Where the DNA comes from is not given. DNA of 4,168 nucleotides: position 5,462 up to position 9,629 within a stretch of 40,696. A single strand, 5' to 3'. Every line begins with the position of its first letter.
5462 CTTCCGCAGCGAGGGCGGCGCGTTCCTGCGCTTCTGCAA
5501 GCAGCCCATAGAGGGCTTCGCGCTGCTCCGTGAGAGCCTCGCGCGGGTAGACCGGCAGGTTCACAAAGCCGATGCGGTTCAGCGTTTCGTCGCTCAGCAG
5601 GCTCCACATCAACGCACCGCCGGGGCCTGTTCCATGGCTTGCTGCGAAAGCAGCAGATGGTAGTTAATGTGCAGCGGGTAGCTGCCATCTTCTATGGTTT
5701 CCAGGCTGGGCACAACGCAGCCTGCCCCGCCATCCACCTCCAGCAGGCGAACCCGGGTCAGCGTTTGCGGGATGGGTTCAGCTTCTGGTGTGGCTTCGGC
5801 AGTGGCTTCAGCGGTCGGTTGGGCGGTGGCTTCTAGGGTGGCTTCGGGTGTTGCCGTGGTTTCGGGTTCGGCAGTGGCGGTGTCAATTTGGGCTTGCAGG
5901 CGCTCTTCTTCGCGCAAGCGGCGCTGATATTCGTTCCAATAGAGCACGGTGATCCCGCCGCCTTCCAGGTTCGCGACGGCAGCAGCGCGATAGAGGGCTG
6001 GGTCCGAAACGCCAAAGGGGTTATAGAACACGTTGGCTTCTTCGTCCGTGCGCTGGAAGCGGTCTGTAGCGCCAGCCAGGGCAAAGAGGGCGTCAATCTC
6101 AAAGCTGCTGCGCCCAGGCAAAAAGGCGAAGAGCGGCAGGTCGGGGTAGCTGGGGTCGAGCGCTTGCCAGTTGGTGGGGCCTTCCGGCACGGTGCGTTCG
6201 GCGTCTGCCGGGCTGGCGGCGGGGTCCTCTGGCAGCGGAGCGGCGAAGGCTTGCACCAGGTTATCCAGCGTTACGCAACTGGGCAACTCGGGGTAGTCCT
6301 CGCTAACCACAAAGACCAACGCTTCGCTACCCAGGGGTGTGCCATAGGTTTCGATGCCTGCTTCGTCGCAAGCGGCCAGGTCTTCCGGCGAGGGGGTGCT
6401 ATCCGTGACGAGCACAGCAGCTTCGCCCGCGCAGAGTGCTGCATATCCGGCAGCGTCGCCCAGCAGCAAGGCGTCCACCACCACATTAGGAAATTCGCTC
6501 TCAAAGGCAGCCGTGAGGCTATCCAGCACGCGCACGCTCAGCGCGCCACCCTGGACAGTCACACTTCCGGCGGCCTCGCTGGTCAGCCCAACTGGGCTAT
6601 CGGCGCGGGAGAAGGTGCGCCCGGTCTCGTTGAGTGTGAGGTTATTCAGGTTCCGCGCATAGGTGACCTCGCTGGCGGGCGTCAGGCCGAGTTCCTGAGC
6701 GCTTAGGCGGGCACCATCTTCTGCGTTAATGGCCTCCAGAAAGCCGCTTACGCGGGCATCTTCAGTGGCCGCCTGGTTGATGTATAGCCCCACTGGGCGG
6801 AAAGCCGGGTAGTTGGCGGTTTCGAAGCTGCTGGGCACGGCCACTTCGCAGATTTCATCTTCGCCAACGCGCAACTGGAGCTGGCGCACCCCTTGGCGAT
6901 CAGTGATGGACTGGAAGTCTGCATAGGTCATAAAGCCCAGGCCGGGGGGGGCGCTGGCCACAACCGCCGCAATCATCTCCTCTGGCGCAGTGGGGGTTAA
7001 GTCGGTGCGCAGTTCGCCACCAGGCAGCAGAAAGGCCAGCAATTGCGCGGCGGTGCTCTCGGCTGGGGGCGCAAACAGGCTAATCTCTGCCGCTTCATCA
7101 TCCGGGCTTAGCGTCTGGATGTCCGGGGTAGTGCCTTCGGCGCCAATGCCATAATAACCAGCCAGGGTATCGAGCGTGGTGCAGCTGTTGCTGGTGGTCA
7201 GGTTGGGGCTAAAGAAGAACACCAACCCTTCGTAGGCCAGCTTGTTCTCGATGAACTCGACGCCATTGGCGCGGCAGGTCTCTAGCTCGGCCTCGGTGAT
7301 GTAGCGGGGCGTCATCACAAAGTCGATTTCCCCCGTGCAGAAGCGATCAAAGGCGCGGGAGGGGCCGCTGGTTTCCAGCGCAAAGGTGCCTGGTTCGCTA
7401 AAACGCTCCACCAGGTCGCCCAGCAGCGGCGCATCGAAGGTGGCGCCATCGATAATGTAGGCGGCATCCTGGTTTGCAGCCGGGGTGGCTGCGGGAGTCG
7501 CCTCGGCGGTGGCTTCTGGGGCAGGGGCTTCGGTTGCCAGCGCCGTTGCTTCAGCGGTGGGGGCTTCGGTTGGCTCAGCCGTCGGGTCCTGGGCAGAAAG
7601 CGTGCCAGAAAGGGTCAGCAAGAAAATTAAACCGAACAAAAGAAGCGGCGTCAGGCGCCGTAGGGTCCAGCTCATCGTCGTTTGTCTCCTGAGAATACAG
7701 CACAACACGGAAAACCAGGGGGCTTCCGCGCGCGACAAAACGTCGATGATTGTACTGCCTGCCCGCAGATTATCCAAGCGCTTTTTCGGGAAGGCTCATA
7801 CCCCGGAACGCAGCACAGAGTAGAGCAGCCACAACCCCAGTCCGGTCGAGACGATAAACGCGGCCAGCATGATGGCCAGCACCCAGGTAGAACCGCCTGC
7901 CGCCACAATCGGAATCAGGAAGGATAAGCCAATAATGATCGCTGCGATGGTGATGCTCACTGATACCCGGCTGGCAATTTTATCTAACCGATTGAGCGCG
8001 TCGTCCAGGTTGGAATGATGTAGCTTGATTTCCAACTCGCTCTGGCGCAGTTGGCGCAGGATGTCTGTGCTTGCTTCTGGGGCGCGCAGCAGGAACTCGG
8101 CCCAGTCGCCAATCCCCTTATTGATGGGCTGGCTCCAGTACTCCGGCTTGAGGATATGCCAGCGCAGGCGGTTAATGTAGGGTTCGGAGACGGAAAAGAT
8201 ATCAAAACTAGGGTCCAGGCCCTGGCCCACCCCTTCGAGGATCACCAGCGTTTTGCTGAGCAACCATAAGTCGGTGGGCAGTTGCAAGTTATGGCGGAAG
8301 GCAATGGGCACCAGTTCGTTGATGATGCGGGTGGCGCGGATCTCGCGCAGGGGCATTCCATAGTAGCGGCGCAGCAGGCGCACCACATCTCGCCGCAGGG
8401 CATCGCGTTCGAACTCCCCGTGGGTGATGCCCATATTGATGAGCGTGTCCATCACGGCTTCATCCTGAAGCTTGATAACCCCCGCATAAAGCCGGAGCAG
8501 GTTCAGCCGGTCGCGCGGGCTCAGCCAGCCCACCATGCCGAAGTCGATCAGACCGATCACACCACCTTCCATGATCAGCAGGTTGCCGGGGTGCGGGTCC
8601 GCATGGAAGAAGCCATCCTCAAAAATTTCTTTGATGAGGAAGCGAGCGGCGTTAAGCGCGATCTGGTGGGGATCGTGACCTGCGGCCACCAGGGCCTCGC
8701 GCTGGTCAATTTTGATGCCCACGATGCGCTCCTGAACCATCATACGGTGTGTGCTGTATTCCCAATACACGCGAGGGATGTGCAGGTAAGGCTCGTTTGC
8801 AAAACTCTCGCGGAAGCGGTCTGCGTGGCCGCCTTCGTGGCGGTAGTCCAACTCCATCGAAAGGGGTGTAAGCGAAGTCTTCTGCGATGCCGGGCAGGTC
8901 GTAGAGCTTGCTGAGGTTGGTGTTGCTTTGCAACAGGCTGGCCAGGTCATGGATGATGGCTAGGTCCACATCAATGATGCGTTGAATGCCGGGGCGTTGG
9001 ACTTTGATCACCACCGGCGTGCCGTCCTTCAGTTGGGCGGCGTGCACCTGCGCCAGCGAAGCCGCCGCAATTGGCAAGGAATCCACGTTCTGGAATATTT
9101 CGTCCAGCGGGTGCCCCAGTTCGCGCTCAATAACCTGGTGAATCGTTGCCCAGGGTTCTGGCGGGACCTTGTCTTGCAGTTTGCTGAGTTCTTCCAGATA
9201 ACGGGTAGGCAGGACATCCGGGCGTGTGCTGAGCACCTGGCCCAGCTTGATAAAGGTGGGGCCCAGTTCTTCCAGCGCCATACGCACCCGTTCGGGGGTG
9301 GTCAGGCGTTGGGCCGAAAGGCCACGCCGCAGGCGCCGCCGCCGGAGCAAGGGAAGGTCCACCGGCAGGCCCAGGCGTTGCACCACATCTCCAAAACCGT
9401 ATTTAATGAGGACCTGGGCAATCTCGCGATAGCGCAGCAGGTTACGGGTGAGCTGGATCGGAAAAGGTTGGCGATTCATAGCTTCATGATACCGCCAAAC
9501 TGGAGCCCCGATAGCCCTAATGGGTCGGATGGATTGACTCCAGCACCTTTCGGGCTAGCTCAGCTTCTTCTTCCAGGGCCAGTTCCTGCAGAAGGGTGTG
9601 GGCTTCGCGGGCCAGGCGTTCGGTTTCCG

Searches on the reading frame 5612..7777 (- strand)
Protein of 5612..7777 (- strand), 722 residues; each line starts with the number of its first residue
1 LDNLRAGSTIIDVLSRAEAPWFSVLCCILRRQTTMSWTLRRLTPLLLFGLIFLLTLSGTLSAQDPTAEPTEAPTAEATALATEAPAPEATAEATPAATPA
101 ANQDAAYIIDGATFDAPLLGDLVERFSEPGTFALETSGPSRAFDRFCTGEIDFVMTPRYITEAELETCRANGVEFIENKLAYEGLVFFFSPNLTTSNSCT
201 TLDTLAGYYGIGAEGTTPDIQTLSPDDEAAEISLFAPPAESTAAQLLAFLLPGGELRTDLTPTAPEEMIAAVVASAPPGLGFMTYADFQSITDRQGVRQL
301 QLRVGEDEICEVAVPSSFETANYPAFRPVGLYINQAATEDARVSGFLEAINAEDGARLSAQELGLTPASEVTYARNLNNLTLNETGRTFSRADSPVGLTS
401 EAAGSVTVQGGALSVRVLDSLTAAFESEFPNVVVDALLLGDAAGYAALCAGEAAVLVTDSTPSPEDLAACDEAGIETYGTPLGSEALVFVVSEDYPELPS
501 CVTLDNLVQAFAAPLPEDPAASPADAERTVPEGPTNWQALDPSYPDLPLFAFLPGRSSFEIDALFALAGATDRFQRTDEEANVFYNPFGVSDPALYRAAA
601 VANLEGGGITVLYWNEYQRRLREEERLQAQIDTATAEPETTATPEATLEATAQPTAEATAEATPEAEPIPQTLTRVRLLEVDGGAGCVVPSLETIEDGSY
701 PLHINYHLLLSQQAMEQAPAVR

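Call 41: search_protein_families(library=pfam, max_evalue=0.001, proteins=[window:5612-7777:-])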
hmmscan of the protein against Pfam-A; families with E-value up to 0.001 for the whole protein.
window:5612-7777:- (722 aa): 1 family
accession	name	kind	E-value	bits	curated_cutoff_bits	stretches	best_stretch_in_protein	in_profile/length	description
PF12849.12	PBP_like_2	-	3.9e-26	92.8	27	2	402-714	8-249/267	PBP superfamily domain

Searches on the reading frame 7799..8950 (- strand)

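Call 41: search_protein_families(library=pfam, max_evalue=0.001, proteins=[window:7799-8950:-])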
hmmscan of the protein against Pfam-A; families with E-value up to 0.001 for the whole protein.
window:7799-8950:- (384 aa): 2 families
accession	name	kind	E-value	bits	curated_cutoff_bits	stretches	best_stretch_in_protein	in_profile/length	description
PF03109.22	ABC1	-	1.3e-39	136.2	22.9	1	29-167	103-241/244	ABC1 atypical kinase-like domain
PF01636.29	APH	-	2.6e-07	31.1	23.2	1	87-142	138-199/239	Phosphotransferase enzyme family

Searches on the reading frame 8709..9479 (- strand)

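Call 41: search_protein_families(library=pfam, max_evalue=0.001, proteins=[window:8709-9479:-])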
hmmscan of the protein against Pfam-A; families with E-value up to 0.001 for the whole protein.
window:8709-9479:- (257 aa): 1 family
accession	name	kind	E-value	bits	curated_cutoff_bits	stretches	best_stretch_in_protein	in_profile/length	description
PF03109.22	ABC1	-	1.4e-28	100.1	22.9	1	100-185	1-86/244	ABC1 atypical kinase-like domain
